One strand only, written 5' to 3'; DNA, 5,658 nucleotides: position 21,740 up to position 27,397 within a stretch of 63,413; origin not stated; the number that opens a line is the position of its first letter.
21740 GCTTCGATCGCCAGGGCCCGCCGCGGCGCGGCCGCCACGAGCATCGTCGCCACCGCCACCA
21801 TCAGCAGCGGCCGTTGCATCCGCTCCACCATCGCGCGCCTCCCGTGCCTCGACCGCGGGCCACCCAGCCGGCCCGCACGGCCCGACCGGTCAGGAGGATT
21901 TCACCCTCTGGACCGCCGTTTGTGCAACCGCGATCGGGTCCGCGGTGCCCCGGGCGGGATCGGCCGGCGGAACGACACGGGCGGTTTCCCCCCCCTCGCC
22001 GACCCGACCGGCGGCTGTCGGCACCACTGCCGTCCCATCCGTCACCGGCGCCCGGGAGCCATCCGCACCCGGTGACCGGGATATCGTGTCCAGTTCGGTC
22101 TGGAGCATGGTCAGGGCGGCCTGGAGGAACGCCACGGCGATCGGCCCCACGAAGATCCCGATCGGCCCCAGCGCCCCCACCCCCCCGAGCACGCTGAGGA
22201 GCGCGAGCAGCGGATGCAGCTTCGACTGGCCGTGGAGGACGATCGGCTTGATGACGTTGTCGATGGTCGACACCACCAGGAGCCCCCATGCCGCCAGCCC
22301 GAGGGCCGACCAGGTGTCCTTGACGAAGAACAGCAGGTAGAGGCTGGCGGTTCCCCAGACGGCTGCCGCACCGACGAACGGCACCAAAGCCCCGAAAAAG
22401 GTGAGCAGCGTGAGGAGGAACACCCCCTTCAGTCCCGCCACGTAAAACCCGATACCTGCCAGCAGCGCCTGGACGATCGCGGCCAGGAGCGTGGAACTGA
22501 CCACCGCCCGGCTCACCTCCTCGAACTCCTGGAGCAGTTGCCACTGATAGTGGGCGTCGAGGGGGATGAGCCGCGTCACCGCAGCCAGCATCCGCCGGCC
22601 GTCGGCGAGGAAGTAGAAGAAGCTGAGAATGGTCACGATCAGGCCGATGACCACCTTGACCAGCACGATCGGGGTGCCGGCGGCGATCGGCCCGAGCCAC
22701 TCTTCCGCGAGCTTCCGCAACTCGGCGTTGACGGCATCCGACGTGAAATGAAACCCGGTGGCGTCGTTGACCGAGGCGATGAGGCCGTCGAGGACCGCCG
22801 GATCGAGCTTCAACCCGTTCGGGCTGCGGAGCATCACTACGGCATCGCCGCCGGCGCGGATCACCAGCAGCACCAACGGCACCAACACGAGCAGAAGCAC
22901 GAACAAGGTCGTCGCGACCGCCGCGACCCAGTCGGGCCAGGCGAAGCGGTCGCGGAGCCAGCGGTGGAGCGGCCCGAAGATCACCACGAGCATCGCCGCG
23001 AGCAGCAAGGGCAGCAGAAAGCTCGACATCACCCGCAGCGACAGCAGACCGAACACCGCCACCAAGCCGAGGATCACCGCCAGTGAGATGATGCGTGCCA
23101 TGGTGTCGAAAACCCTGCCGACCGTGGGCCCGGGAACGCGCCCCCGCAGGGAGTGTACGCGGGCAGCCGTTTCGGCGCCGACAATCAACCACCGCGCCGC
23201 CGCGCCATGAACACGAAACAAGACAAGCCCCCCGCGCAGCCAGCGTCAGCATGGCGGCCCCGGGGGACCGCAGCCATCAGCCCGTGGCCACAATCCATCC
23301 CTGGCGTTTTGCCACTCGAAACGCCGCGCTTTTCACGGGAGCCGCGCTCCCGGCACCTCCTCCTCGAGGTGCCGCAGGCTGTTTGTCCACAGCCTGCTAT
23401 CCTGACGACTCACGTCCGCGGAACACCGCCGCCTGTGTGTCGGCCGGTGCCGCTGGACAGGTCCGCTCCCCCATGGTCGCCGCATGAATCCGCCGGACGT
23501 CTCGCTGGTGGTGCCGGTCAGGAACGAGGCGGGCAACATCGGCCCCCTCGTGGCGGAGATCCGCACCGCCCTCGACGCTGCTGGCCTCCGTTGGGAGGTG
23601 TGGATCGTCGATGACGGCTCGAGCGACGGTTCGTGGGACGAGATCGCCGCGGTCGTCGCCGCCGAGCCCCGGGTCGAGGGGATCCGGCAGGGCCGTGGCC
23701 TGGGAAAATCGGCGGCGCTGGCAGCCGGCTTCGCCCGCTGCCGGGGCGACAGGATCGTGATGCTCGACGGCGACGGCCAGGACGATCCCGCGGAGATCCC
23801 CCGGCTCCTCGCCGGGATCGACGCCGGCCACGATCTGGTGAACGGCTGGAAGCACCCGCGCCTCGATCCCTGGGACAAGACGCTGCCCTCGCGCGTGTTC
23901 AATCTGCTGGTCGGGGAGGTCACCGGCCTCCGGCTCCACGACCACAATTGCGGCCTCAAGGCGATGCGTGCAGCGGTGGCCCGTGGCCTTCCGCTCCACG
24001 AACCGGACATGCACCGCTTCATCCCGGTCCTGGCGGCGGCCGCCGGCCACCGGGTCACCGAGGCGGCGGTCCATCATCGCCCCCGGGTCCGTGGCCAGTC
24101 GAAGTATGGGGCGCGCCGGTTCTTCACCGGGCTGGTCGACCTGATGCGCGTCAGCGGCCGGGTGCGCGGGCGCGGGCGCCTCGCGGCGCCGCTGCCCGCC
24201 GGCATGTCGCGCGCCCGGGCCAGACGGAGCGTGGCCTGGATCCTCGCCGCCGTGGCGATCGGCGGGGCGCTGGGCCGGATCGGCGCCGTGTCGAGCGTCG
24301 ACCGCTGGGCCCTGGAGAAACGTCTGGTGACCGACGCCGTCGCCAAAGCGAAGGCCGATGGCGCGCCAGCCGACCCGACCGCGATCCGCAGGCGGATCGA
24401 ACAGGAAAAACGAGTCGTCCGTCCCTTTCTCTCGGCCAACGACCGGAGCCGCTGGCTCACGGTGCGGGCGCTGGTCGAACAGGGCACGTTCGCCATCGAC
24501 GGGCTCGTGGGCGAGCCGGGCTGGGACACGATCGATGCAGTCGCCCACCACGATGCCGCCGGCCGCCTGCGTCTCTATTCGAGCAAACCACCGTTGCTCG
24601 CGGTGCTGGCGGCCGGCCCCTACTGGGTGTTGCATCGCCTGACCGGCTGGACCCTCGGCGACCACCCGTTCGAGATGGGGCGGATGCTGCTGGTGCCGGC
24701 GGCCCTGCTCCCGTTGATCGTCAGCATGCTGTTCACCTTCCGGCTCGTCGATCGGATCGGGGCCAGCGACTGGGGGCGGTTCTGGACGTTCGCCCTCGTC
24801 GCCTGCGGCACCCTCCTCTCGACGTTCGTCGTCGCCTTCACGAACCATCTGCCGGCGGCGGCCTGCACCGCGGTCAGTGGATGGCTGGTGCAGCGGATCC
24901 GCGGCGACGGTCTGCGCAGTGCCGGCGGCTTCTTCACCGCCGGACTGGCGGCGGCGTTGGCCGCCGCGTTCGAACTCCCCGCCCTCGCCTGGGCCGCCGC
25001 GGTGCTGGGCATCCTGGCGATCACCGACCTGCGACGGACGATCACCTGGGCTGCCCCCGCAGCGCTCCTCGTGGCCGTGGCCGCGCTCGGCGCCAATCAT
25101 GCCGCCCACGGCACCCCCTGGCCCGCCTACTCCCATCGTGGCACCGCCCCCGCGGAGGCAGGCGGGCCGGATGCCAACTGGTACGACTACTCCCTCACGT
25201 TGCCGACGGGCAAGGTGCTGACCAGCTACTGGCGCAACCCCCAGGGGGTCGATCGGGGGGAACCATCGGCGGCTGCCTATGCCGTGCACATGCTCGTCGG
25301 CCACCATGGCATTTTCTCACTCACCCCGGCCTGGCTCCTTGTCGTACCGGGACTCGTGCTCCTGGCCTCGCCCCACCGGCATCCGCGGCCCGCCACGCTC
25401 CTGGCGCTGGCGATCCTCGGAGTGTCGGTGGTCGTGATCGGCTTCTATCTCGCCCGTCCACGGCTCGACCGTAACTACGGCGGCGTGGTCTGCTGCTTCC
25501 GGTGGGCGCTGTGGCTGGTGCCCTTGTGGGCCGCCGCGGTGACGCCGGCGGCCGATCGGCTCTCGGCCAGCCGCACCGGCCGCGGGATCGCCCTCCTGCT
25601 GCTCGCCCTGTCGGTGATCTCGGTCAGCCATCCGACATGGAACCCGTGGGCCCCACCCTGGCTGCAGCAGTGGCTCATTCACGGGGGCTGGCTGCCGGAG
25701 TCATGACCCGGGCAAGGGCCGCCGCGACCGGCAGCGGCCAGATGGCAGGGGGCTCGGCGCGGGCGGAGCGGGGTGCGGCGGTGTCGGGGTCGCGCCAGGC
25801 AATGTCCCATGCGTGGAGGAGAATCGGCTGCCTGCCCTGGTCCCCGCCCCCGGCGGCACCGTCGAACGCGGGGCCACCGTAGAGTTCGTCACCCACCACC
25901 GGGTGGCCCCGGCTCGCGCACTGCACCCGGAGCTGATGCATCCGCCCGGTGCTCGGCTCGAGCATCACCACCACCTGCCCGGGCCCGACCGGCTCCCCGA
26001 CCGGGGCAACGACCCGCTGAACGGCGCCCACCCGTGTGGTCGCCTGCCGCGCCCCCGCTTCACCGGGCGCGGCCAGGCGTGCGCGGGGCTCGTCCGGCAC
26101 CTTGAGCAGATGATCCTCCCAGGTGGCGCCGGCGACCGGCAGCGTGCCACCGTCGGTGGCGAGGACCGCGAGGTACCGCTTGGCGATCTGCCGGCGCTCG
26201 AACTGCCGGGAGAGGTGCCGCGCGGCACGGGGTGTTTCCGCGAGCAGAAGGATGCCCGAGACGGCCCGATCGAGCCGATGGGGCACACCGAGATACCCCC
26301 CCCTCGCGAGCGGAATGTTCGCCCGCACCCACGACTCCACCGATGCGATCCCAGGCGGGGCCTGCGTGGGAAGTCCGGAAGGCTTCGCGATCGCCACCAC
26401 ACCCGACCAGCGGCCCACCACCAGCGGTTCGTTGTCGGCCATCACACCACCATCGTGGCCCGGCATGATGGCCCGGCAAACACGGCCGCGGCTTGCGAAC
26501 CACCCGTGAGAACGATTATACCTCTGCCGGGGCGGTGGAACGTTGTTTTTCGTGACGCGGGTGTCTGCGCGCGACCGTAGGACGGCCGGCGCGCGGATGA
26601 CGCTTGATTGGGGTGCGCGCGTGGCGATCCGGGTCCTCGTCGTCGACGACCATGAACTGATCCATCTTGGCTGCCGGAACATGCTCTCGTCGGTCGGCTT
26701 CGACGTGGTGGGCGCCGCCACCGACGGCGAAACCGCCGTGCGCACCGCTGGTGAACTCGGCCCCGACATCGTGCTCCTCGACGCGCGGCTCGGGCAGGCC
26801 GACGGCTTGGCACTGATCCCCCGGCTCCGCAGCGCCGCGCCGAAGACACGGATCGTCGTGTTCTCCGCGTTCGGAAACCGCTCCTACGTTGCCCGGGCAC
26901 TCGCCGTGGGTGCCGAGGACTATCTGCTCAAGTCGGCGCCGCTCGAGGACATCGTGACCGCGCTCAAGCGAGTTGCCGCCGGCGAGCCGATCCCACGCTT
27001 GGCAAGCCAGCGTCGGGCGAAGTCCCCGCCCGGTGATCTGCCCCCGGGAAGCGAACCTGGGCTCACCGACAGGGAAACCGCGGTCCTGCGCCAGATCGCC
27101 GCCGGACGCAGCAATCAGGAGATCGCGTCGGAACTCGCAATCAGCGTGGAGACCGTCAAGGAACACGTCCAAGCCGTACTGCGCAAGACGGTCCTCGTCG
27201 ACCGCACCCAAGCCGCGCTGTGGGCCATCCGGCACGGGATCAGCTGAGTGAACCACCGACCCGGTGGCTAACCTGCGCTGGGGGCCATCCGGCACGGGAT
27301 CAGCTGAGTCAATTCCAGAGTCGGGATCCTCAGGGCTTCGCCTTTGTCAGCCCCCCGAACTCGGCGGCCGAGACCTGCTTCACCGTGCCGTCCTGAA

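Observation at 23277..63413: Interspersed ~125-bp repeat built from five consecutive hairpins, with stems kept by compensatory changes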

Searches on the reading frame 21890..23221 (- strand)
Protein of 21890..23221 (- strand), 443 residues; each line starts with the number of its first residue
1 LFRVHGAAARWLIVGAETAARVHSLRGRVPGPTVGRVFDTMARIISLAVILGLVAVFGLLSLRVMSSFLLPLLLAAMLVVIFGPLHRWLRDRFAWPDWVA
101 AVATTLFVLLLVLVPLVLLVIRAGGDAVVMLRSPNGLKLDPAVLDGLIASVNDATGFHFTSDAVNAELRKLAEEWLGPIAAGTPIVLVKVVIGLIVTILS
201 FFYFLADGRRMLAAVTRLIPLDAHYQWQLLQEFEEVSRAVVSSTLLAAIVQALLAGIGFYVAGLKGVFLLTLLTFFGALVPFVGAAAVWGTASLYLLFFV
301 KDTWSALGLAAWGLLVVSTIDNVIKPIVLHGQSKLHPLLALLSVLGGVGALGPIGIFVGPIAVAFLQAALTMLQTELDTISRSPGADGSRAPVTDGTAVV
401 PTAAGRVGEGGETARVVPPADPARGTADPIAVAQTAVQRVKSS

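Call 12: search_protein_families(library=pfam, proteins=[window:21890-23221:-])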
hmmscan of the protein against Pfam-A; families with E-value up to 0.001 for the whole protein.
window:21890-23221:- (443 aa): 1 family
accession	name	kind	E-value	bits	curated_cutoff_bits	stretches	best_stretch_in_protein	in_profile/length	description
PF01594.21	AI-2E_transport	-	1.2e-42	146.7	34.3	1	50-371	3-324/327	AI-2E family transporter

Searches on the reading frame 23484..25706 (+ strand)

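Call 12: search_protein_families(library=pfam, proteins=[window:23484-25706:+])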
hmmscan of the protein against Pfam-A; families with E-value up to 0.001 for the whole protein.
window:23484-25706:+ (740 aa): 2 families
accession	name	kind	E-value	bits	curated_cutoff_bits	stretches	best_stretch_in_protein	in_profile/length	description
PF00535.33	Glycos_transf_2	-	3.3e-25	89.4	23.3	1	7-135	1-127/168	Glycosyl transferase family 2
PF13641.12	Glyco_tranf_2_3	-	7.1e-05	23.4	27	1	4-118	1-118/230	Glycosyltransferase like family 2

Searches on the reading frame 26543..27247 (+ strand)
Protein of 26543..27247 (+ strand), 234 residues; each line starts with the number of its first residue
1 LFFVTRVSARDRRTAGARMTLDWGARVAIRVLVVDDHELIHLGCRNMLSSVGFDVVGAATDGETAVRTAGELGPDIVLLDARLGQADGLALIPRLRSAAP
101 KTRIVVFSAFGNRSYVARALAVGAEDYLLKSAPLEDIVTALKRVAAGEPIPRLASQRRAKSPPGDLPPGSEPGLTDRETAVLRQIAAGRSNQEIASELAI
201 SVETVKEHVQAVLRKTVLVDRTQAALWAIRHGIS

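Call 12: search_protein_families(library=pfam, proteins=[window:26543-27247:+])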
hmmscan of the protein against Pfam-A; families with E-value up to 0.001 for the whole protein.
window:26543-27247:+ (234 aa): 4 families
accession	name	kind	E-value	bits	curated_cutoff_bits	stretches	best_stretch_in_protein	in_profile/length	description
PF00072.30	Response_reg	-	1.6e-25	89.8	30.2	1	31-141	1-110/111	Response regulator receiver domain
PF00196.25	GerE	-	3.8e-15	55.7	23.5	1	174-228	3-57/57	Bacterial regulatory proteins, luxR family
PF08281.18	Sigma70_r4_2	-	0.00068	19.7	25.7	0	179-214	17-52/54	Sigma-70, region 4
PF04545.22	Sigma70_r4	-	0.00098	19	24.1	0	173-215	4-47/50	Sigma-70, region 4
